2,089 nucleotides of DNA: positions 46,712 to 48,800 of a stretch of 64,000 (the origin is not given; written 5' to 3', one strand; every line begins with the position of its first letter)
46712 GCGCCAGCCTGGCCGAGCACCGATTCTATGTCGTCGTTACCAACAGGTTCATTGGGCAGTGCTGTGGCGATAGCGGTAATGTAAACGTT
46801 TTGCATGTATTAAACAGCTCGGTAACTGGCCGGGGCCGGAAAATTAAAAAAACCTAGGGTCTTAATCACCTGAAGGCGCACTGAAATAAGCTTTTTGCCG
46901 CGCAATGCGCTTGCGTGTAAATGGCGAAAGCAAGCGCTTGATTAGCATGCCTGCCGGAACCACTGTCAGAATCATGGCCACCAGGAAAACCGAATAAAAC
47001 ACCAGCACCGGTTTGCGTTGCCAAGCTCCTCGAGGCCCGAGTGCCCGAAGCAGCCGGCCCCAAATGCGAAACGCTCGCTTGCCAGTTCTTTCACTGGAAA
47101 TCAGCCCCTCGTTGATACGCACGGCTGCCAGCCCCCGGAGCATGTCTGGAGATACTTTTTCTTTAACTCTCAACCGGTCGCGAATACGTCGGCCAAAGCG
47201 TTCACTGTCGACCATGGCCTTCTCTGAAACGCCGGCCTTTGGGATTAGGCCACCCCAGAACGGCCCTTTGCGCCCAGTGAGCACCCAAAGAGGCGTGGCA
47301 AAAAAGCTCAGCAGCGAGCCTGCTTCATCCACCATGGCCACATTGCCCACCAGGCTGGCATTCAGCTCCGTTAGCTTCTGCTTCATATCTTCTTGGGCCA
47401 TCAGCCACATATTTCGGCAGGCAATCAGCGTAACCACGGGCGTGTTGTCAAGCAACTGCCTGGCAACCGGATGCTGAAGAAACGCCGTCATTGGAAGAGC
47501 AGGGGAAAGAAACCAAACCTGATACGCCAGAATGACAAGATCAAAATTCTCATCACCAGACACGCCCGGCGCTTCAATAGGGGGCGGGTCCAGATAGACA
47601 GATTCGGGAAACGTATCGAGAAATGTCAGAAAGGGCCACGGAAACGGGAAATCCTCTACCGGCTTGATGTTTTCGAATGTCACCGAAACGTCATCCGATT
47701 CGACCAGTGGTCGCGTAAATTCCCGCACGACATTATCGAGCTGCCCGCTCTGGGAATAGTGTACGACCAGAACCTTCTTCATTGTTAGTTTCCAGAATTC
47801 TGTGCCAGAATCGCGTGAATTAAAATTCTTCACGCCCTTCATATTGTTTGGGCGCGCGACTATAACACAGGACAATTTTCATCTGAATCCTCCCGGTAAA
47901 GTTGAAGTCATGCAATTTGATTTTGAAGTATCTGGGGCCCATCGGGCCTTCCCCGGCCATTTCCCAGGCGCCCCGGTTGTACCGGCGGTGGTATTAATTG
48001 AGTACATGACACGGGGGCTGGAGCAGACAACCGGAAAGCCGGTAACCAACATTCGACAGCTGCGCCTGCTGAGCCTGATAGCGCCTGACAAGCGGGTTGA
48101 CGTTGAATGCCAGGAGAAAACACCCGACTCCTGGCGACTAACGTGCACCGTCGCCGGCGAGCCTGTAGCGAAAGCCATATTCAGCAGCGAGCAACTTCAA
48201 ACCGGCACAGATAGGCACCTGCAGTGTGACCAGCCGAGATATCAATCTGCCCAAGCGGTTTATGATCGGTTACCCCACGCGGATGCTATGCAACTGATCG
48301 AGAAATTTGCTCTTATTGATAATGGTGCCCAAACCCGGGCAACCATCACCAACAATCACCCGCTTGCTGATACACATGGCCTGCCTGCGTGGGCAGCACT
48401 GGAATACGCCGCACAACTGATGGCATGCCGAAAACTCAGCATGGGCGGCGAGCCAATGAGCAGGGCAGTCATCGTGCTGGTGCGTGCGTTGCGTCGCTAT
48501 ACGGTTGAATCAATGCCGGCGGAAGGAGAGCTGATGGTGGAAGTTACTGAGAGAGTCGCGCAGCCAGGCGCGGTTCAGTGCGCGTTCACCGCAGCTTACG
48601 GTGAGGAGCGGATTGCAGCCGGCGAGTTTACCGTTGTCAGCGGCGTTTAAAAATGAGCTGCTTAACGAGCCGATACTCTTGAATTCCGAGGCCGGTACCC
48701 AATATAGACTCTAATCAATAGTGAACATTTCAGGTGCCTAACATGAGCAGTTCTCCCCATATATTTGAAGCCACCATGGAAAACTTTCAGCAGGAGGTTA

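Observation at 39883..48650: Dialkylresorcinol biosynthetic cluster with flexirubin-type accessory genes and its own exporter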

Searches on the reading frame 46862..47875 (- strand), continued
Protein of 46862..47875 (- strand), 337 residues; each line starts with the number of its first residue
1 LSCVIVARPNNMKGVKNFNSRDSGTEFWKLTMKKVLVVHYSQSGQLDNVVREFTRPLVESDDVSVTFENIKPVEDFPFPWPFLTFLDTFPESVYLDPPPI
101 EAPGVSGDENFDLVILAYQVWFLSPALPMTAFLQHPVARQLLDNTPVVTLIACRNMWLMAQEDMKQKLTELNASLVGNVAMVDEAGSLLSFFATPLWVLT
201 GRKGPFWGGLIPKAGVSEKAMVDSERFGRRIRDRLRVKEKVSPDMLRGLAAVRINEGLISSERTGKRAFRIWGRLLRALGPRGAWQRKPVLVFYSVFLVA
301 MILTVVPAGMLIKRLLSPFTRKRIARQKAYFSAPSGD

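Call 46: find_homologous_proteins(query=L030:871-2421:+, max_evalue=1e-80)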
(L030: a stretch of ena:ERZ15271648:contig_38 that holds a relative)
Query L030:871-2421:+ (516 aa): 7980 proteins with E <= 1e-80 among 8000 candidates; the best 120 are listed.
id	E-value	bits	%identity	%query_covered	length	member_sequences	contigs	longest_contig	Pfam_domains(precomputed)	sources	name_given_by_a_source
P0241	0.0e+0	1109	96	99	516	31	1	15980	PF00221.25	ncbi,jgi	-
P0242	0.0e+0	1043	90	99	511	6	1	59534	PF00221.25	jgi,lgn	-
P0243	0.0e+0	1043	90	99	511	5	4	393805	PF00221.25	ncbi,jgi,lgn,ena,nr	ncbi:MAG: histidine ammonia-lyase protein [Marinobacter sp. T13-3]|jgi:histidine ammonia-lyase|nr:MA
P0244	0.0e+0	1034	88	99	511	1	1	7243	PF00221.25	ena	-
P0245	0.0e+0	1030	88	99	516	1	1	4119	PF00221.25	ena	-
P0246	0.0e+0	1029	90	99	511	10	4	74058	PF00221.25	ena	-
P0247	0.0e+0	1021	89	99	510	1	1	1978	PF00221.25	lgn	-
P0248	0.0e+0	1009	87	99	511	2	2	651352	PF00221.25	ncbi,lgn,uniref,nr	ncbi:HAL/PAL/TAL family ammonia-lyase [Marinobacter oulmenensis]|uniref:tyrosine ammonia-lyase n=1 T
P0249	5.3e-289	977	66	85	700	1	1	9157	PF00221.25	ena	-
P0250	9.3e-276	933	82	99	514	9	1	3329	PF00221.25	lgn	-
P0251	1.5e-268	909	79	99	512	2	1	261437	PF00221.25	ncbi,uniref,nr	ncbi:histidine ammonia-lyase [Pseudomaricurvus sp. HS19]|uniref:HAL/PAL/TAL family ammonia-lyase n=1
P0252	2.0e-260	883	77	99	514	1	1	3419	PF00221.25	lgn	-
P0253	4.5e-260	881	77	99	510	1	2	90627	PF00221.25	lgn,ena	-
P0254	1.1e-259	880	77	99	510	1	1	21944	PF00221.25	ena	-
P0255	1.6e-259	880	77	99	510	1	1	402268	PF00221.25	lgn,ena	-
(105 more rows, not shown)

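Call 47: find_encoding_contigs(protein=P0241, flank=10000, max_places=3)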
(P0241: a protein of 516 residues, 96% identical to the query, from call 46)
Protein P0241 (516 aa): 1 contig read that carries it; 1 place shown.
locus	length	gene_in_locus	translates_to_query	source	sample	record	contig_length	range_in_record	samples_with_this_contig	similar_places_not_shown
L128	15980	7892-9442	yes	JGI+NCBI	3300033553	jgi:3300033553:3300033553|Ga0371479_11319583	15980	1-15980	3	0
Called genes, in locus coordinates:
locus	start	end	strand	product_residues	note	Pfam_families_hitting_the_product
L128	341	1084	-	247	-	PF01648:ACPS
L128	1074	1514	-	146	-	-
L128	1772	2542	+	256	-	PF13723:Ketoacyl-synt_2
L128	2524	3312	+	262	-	PF01553:Acyltransferase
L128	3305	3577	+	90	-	PF00550:PP-binding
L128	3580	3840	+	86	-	PF00550:PP-binding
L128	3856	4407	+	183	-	-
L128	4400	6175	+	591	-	PF00501:AMP-binding, PF13193:AMP-binding_C (faint), PF22818:ApeI-like, PF07977:FabA (weak)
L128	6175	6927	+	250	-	PF00535:Glycos_transf_2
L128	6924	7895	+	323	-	PF03279:Lip_A_acyltrans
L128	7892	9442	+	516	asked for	PF00221:Lyase_aromatic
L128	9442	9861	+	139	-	PF13279:4HBT_2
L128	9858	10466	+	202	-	PF19574:LolA_3, PF03548:LolA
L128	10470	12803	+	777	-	PF03176:MMPL (weak)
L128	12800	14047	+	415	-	PF00070:Pyr_redox (faint), PF01266:DAO (weak), PF01494:FAD_binding_3, PF03486:HI0933_like (faint), PF04820:Trp_halogenase, PF12831:FAD_oxidored, PF13450:NAD_binding_8, PF04820:Trp_halogenase, +1 more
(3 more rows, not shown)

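Call 58: predict_structure(alignment_id=A1)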
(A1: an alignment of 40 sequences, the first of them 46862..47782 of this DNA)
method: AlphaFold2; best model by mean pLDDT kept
length: 306 residues; sequences in the alignment: 40
mean_pLDDT: 87.3   pTM: 0.88
mean pLDDT of the five models: 87.3, 86.8, 86.1, 84.7, 83.9
residues with pLDDT >= 90: 142; 70-90: 146; 50-70: 17; < 50: 1
segments of 3 or more residues with pLDDT < 50: none
pLDDT, mean of each block of 10 residues (from residue 1): 94 93 97 95 86 78 75 92 91 72 94 95 83 91 94 77 89 89 91 96 84 88 79 74 86 89 87 82 84 90 90
secondary structure, 60 per line:
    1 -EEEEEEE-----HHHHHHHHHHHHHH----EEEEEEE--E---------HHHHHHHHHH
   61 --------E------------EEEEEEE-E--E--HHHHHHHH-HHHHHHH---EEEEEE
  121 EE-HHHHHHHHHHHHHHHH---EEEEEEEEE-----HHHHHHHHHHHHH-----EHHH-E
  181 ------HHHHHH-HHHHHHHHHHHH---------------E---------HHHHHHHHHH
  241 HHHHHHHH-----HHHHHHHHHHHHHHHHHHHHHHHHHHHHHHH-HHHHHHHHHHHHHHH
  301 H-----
elements in order: E2-8 H14-27 E32-38 H51-60 E82-88 H96-103 H105-111 E115-122 H124-139 E143-151 H157-169 H187-192 H194-205 H231-248 H254-284 H286-301

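Call 60: fold_search(model_id=the predicted structure, library=pdb)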
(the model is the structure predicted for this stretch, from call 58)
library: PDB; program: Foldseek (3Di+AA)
matches with E <= 10: 1072; with E <= 0.001: 69
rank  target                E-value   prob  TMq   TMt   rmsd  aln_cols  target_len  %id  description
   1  4la4_B                9.7e-06  1.00  0.38  0.59  10.7       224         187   14  Crystal structure of native PnpB (released 2014-06-25)
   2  5v57_B                1.2e-05  1.00  0.33  0.17  12.2       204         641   15  3.0A SYN structure of the multi-domain human smoothened receptor in complex with TC114 (released 2017-05-24)
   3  4laf_D                1.3e-05  1.00  0.36  0.57  10.7       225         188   14  Crystal structure of PnpB complex with FMN (released 2014-06-25)
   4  7q6n_A                1.3e-05  1.00  0.37  0.54   9.7       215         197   16  Structure of WrbA from Salmonella Typhimurium bound to ME0052 (released 2022-08-03)
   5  7q6m_B                1.4e-05  1.00  0.37  0.52   9.7       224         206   15  Structure of WrbA from Yersinia pseudotuberculosis in P1 (released 2022-08-03)
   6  5tgz                  1.8e-05  1.00  0.31  0.23  23.8       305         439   15  Crystal Structure of the Human Cannabinoid Receptor CB1 (released 2016-11-02)
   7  7q6n_B                2.0e-05  1.00  0.36  0.53   9.4       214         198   16  Structure of WrbA from Salmonella Typhimurium bound to ME0052 (released 2022-08-03)
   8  7q6m_A                2.8e-05  1.00  0.38  0.55   9.7       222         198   15  Structure of WrbA from Yersinia pseudotuberculosis in P1 (released 2022-08-03)
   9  7epe                  3.4e-05  1.00  0.32  0.25  29.1       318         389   15  Crystal structure of mGlu2 bound to NAM563 (released 2021-06-23)
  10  1bu5_A                3.8e-05  1.00  0.32  0.63   6.4       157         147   16  X-RAY CRYSTAL STRUCTURE OF THE DESULFOVIBRIO VULGARIS (HILDENBOROUGH) APOFLAVODOXIN-RIBOFLAVIN COMPLEX (released 1999-02-09)
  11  2rg1_A                4.5e-05  1.00  0.35  0.60   8.2       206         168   14  Crystal structure of E. coli WrbA apoprotein (released 2008-10-14)
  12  7q6n_D                4.5e-05  1.00  0.37  0.52   9.7       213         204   15  Structure of WrbA from Salmonella Typhimurium bound to ME0052 (released 2022-08-03)
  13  1azl                  5.9e-05  1.00  0.33  0.63   4.8       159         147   16  G61V FLAVODOXIN MUTANT FROM DESULFOVIBRIO VULGARIS (released 1998-05-20)
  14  4la4_A                6.3e-05  1.00  0.38  0.54  10.0       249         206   12  Crystal structure of native PnpB (released 2014-06-25)
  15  5yog                  6.6e-05  1.00  0.34  0.66   5.9       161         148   15  Crystal Structure of flavodoxin with engineered disulfide bond N14C-C93 (released 2018-03-14)
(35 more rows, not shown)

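Call 66: search_protein_families(library=pfam, proteins=[window:46862-47782:-], max_evalue=10)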
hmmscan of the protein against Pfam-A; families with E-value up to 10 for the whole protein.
window:46862-47782:- (306 aa): 0 families

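Call 71: find_encoding_contigs(protein=P0132, flank=6000, max_places=10)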
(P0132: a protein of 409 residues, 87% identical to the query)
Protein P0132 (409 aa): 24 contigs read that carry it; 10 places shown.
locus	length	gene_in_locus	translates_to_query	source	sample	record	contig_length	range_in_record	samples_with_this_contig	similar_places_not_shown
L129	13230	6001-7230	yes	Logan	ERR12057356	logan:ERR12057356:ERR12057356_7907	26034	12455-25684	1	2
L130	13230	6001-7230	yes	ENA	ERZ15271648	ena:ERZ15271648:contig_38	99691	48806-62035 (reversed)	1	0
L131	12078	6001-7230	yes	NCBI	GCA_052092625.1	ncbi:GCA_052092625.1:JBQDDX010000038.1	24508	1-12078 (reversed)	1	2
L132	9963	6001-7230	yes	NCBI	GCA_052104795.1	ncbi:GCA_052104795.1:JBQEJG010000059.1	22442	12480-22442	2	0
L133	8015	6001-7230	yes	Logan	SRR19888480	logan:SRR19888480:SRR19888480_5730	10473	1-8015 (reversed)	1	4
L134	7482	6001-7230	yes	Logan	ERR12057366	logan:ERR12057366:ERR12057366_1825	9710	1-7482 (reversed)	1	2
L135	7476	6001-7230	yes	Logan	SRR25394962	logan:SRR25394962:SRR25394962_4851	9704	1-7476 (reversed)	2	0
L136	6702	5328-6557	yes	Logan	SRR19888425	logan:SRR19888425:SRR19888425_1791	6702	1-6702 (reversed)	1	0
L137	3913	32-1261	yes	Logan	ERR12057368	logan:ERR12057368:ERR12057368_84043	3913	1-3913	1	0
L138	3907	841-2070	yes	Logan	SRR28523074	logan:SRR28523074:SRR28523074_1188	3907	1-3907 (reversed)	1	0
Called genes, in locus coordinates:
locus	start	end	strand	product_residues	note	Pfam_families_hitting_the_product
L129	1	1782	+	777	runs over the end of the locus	PF03176:MMPL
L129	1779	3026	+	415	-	PF00070:Pyr_redox (faint), PF01266:DAO (weak), PF01494:FAD_binding_3, PF01946:Thi4 (faint), PF04820:Trp_halogenase, PF12831:FAD_oxidored, PF13450:NAD_binding_8, PF04820:Trp_halogenase, +2 more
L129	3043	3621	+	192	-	PF11659:DUF3261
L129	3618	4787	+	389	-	PF00109:ketoacyl-synt, PF00108:Thiolase_N (weak), PF02801:Ketoacyl-synt_C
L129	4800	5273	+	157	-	PF22817:ApeP-like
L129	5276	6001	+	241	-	PF00106:adh_short, PF08659:KR, PF13561:adh_short_C2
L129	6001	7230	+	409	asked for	PF00109:ketoacyl-synt, PF02801:Ketoacyl-synt_C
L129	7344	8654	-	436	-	PF03600:CitMHS (faint), PF06808:DctM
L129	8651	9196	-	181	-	PF04290:DctQ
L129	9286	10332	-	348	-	PF03480:DctP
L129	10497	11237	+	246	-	PF00378:ECH_1, PF16113:ECH_2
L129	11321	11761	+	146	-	PF03061:4HBT (weak)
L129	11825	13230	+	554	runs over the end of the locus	PF00501:AMP-binding, PF13193:AMP-binding_C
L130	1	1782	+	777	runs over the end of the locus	PF03176:MMPL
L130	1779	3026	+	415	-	PF00070:Pyr_redox (faint), PF01266:DAO (weak), PF01494:FAD_binding_3, PF01946:Thi4 (faint), PF04820:Trp_halogenase, PF12831:FAD_oxidored, PF13450:NAD_binding_8, PF04820:Trp_halogenase, +2 more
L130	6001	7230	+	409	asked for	PF00109:ketoacyl-synt, PF02801:Ketoacyl-synt_C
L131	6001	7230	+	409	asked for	PF00109:ketoacyl-synt, PF02801:Ketoacyl-synt_C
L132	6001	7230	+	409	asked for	PF00109:ketoacyl-synt, PF02801:Ketoacyl-synt_C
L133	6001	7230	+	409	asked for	PF00109:ketoacyl-synt, PF02801:Ketoacyl-synt_C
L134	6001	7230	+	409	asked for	PF00109:ketoacyl-synt, PF02801:Ketoacyl-synt_C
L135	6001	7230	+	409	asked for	PF00109:ketoacyl-synt, PF02801:Ketoacyl-synt_C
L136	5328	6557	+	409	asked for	PF00109:ketoacyl-synt, PF02801:Ketoacyl-synt_C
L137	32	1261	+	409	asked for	PF00109:ketoacyl-synt, PF02801:Ketoacyl-synt_C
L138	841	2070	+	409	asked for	PF00109:ketoacyl-synt, PF02801:Ketoacyl-synt_C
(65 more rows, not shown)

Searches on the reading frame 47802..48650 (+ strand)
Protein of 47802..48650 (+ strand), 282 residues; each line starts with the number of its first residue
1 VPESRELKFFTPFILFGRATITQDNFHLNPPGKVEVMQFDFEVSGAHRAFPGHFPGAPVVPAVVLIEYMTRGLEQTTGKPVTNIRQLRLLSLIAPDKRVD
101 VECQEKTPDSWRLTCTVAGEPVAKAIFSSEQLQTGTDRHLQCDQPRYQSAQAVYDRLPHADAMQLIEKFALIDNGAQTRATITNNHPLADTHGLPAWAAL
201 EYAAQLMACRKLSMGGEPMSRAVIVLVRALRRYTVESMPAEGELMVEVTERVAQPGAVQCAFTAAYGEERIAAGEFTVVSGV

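Call 3: search_protein_families(library=pfam, proteins=[window:47802-48650:+], max_evalue=0.01)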
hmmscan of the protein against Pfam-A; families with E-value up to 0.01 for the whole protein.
window:47802-48650:+ (282 aa): 2 families
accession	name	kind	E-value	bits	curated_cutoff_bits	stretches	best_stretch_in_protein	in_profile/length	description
PF07977.19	FabA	-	0.00044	20.3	23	1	43-72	33-62/138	FabA-like domain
PF21089.3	PKS_DH_N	-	0.0018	18.6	27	0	56-117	37-100/103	Polyketide synthase dehydratase domain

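Call 4: search_protein_families(library=ncbifam, proteins=[window:47802-48650:+], max_evalue=0.01)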
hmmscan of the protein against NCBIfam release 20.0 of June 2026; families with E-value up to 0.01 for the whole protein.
window:47802-48650:+ (282 aa): 3 families
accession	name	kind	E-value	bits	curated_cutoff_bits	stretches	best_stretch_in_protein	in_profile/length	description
NF000582.1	PRK00006.1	equivalog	6.9e-06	26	113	1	43-71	36-64/137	3-hydroxyacyl-ACP dehydratase FabZ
TIGR01750.1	fabZ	equivalog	3.2e-05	23.8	155.15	1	47-70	41-64/141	3-hydroxyacyl-ACP dehydratase FabZ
NF009667.0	PRK13188.1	equivalog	0.00023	20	465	1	48-70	361-383/464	bifunctional UDP-3-O-[3-hydroxymyristoyl] N-acetylglucosamine deacetylase/3-hydroxyacyl-ACP dehydratase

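Call 7: search_protein_families(library=ncbifam, proteins=[window:47910-48650:+], max_evalue=0.01)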
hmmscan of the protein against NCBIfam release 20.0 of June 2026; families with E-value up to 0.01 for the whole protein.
window:47910-48650:+ (246 aa): 3 families
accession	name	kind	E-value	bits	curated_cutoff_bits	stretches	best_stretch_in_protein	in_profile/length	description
NF000582.1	PRK00006.1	equivalog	5.1e-06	26.5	113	1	7-35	36-64/137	3-hydroxyacyl-ACP dehydratase FabZ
TIGR01750.1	fabZ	equivalog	2.4e-05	24.2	155.15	1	12-34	42-64/141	3-hydroxyacyl-ACP dehydratase FabZ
NF009667.0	PRK13188.1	equivalog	0.00015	20.6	465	1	12-34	361-383/464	bifunctional UDP-3-O-[3-hydroxymyristoyl] N-acetylglucosamine deacetylase/3-hydroxyacyl-ACP dehydratase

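Call 8: search_protein_families(library=pfam, proteins=[window:47910-48650:+], max_evalue=0.1)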
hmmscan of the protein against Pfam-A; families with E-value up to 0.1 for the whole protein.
window:47910-48650:+ (246 aa): 2 families
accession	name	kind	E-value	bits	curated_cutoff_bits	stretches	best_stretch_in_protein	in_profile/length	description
PF07977.19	FabA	-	0.0003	20.9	23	1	7-36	33-62/138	FabA-like domain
PF21089.3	PKS_DH_N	-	0.0012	19.1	27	1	20-81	37-100/103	Polyketide synthase dehydratase domain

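Call 26: search_solved_structures(query=window:47910-48650:+, max_evalue=1, show_alignments=2)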
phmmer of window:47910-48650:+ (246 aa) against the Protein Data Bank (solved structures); distinct sequences matched with E-value up to 1: 11.
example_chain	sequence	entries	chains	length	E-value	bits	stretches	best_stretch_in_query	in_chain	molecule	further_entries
4zw0_A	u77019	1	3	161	0.048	16.4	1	13-35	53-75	3-hydroxyacyl-[acyl-carrier-protein] dehydratase FabZ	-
6n3p_A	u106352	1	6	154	0.053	16.3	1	11-37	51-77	3-hydroxyacyl-[acyl-carrier-protein] dehydratase FabZ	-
5bux_A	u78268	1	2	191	0.081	15.7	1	11-35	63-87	3-hydroxyacyl-[acyl-carrier-protein] dehydratase FabZ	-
5buw_A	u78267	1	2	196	0.085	15.6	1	11-35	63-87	3-hydroxyacyl-[acyl-carrier-protein] dehydratase FabZ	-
3d6x_A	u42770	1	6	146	0.098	15.4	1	8-35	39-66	(3R)-hydroxymyristoyl-[acyl-carrier-protein] dehydratase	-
4i83_A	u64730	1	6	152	0.21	14.3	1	12-35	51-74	3-hydroxyacyl-[acyl-carrier-protein] dehydratase FabZ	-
8ayd_AA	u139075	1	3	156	0.37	13.6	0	7-35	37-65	3-hydroxyacyl-[acyl-carrier-protein] dehydratase FabZ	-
1u1z_A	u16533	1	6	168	0.72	12.6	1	12-36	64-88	(3R)-hydroxymyristoyl-[acyl carrier protein] dehydratase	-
5buy_A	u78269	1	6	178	0.73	12.6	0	13-36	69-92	3-hydroxyacyl-[acyl-carrier-protein] dehydratase FabZ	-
4h4g_A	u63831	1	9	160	0.75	12.5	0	13-36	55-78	(3R)-hydroxymyristoyl-[acyl-carrier-protein] dehydratase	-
6ihc_A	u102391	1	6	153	0.98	12.1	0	13-35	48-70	3-hydroxyacyl-[acyl-carrier-protein] dehydratase FabZ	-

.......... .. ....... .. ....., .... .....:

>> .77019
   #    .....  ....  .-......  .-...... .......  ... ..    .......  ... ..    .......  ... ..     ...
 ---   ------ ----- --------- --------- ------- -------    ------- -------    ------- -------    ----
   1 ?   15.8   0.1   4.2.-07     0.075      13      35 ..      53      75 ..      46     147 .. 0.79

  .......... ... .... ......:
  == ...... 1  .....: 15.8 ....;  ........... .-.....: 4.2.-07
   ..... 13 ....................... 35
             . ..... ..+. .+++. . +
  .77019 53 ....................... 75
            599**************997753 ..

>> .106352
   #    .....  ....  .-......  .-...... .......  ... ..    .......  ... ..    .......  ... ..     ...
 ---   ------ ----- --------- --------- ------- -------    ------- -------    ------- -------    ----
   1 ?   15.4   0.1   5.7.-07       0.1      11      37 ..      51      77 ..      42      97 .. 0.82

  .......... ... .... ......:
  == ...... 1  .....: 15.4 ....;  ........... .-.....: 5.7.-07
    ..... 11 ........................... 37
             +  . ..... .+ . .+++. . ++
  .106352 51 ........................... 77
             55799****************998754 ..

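Call 66: search_protein_families(library=pfam, proteins=[window:47910-48650:+], max_evalue=10)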
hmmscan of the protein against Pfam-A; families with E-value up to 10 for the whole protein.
window:47910-48650:+ (246 aa): 2 families
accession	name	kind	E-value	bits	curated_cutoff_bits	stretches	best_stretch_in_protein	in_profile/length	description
PF07977.19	FabA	-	0.0003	20.9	23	1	7-36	33-62/138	FabA-like domain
PF21089.3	PKS_DH_N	-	0.0012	19.1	27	1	20-81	37-100/103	Polyketide synthase dehydratase domain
